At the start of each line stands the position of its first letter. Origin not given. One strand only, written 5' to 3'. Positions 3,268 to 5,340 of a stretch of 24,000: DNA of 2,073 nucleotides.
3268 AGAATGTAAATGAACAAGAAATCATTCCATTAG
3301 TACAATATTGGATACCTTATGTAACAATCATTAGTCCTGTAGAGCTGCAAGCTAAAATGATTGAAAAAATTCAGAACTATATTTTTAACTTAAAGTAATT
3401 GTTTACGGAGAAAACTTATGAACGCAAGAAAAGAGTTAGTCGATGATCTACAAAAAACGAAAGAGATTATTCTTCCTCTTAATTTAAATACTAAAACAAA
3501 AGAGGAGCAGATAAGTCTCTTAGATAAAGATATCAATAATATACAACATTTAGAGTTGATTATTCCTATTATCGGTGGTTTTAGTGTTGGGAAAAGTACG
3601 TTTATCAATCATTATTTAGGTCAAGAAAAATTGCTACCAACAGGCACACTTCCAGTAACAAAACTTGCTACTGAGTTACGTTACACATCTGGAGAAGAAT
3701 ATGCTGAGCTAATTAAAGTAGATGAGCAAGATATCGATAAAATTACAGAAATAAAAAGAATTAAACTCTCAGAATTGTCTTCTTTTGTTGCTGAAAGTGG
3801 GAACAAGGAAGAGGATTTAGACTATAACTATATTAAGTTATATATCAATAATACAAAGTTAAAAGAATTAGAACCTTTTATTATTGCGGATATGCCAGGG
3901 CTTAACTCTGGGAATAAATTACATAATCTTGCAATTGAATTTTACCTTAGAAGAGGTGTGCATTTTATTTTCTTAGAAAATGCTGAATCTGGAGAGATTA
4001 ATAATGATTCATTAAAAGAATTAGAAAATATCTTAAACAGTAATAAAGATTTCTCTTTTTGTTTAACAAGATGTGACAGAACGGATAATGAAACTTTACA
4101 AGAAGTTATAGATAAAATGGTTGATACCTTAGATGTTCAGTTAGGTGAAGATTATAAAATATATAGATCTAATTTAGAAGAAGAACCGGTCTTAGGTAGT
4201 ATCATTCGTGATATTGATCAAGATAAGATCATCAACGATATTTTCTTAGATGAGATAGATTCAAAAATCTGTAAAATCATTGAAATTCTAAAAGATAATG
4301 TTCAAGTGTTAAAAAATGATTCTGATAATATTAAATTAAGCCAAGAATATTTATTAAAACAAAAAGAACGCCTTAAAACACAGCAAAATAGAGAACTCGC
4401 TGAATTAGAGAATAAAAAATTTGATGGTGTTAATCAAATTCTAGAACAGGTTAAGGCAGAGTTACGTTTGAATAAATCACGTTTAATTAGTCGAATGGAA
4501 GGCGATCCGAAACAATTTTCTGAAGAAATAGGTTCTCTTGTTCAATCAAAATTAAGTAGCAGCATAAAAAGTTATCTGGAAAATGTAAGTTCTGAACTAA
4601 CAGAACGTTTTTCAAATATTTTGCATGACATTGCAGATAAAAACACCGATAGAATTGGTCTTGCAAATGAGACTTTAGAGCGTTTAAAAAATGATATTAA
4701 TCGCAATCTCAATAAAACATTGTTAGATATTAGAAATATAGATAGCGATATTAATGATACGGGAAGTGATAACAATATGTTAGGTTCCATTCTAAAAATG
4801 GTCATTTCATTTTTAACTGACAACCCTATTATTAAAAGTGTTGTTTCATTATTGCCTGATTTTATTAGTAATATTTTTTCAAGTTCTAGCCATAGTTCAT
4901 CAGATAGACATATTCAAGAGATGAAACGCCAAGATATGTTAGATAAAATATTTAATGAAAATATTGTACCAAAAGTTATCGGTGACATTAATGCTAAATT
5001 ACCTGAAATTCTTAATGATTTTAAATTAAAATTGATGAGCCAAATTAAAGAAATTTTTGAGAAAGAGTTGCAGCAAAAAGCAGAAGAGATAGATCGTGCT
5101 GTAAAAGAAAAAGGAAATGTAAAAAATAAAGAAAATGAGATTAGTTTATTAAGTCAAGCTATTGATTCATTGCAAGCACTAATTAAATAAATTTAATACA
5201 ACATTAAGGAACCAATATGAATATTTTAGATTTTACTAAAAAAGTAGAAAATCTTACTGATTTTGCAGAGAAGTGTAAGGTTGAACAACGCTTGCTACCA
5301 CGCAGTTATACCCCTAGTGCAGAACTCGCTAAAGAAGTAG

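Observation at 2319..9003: WYL-regulated operon of three tandem dynamin-like GTPases in an AT-rich insertion between ygfZ and ndh: candidate undescribed defence or membrane-remodelling system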

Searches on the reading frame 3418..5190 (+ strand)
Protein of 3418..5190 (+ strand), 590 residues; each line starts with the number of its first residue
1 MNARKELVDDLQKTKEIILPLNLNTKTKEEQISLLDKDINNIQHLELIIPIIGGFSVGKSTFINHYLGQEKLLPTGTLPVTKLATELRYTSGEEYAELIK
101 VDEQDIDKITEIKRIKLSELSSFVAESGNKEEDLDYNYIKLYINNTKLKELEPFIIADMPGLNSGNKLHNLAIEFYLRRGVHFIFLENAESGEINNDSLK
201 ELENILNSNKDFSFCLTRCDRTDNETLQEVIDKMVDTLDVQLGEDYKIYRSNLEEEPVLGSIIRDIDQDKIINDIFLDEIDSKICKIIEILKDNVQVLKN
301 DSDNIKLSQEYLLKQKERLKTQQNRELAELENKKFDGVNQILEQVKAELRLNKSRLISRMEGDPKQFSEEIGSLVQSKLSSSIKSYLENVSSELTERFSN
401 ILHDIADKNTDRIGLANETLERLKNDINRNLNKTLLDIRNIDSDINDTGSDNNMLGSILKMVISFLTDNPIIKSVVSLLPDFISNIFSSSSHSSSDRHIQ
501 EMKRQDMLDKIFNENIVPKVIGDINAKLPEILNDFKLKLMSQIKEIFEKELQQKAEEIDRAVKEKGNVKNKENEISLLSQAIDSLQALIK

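Call 3: search_protein_families(library=pfam, proteins=[window:3418-5190:+], max_evalue=0.1)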
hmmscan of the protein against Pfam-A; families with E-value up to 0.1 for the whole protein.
window:3418-5190:+ (590 aa): 4 families
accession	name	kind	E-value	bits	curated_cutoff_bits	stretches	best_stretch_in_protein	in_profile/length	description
PF00350.29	Dynamin_N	-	3.1e-16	60.3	27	1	50-215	2-163/168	Dynamin family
PF01926.29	MMR_HSR1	-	8.3e-05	23.1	21.9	1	51-179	4-75/113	50S ribosome-binding GTPase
PF25212.1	HVO_A0114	-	0.017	15.3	27.6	0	527-564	15-52/84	HVO_A0114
PF22023.1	Pus10_THUMP_arc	-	0.066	13.8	28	0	306-328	33-55/78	Pus10 THUMP domain, archaeal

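Call 4: search_protein_families(library=padloc, proteins=[window:3418-5190:+], max_evalue=0.1)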
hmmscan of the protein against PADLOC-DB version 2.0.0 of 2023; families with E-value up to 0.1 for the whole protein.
window:3418-5190:+ (590 aa): 2 families
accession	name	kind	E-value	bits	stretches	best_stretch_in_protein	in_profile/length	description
PDLC03840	LeoA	-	0.00021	18.4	1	4-70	11-77/577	-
PDLC00647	ZorA3|ZorA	-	0.0077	12.7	1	292-441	412-554/780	MotA/ExbB/TolQ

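Call 5: search_protein_families(library=ncbifam, proteins=[window:3418-5190:+], max_evalue=0.1)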
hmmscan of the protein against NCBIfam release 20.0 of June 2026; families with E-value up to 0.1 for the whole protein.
window:3418-5190:+ (590 aa): 4 families
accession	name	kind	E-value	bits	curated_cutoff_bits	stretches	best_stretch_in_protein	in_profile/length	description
NF007368.0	PRK09866.1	equivalog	2.1e-09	36.2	1146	1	13-109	36-131/742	clamp-binding protein CrfC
NF041922.1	DLP_LeoA_gen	subfamily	4.9e-05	22.5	325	2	4-69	6-72/532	LeoA/HP0731 family dynamin-like GTPase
NF000908.1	PRK00089.1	equivalog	0.016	14.5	237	0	49-70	6-27/291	GTPase Era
TIGR03598.1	GTPase_YsxC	equivalog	0.026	14.2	124.45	0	49-76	21-48/186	ribosome biogenesis GTP-binding protein YihA/YsxC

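Call 24: search_solved_structures(query=window:3418-5190:+, max_evalue=1)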
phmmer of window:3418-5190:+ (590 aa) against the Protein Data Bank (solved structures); distinct sequences matched with E-value up to 1: 10.
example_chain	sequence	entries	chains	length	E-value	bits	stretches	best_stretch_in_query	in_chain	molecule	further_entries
5d3q_A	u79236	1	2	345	0.0062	18.8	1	49-226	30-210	Dynamin-1,Dynamin-1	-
2x2e_A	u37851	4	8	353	0.0065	18.7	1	49-226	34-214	DYNAMIN-1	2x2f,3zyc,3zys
2aka_B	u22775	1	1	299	0.011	17.9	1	49-226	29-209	Dynamin-1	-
3l43_A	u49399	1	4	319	0.015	17.5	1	49-202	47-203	Dynamin-3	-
6s9a_A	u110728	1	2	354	0.019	17.2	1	49-204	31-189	Dynamin-1,Dynamin-1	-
7ves_A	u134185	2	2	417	0.042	16.1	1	28-84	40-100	T-cell-specific guanine nucleotide triphosphate-binding protein 2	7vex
8h4m_A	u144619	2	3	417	0.081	15.1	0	28-85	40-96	T-cell-specific guanine nucleotide triphosphate-binding protein 2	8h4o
4dcs_A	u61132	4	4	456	0.37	12.9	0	50-102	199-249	GTP-BINDING PROTEIN ENGA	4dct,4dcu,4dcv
2hjg_A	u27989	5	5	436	0.45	12.6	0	50-102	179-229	GTP-binding protein engA | GTPase Der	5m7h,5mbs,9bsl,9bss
9bs0_W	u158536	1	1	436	0.48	12.6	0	50-102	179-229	GTPase Der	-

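Call 54: search_solved_structures(query=A4, max_evalue=0.01)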
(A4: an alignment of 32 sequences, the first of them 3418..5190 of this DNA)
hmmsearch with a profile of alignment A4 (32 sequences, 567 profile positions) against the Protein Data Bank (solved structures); distinct sequences matched with E-value up to 0.01: 28.
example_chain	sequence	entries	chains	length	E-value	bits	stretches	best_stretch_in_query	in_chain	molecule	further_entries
2j68_A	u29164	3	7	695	1.1e-17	67.3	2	12-98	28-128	BACTERIAL DYNAMIN-LIKE PROTEIN | DYNAMIN FAMILY PROTEIN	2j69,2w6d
5owv_C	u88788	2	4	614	4.8e-16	61.9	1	11-144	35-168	GTP-binding protein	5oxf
5owv_A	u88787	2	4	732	1.9e-10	43.4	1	10-221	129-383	GTP-binding protein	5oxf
4tql_A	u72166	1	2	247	8.1e-06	28.1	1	258-454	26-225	Three helix bundle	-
8h4m_A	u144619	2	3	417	3.8e-05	25.9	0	20-63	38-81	T-cell-specific guanine nucleotide triphosphate-binding protein 2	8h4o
9em9_A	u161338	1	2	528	3.8e-05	25.9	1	46-66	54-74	Slr0869 protein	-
5gnt_A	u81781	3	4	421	4.2e-05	25.8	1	27-143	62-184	Mitofusin-1 | Mitofusin-1,Mitofusin-1 fusion protein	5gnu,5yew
5go4_A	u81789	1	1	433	4.3e-05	25.7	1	27-143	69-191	Mitofusin-1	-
7ves_A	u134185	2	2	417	5e-05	25.5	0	20-62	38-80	T-cell-specific guanine nucleotide triphosphate-binding protein 2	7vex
5goe_A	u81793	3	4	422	8.4e-05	24.8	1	27-143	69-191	Mitofusin-1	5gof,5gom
9kfd_A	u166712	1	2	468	0.00013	24.1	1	22-125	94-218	Mitofusin FZO1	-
6s9a_A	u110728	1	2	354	0.00015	24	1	43-97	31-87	Dynamin-1,Dynamin-1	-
9kff_A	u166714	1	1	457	0.00015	24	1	24-125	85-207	Mitofusin FZO1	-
9kfe_A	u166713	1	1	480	0.00016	23.9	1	23-125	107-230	Mitofusin FZO1,Mitofusin FZO1,Fzo1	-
2x2e_A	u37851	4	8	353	0.00028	23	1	43-71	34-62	DYNAMIN-1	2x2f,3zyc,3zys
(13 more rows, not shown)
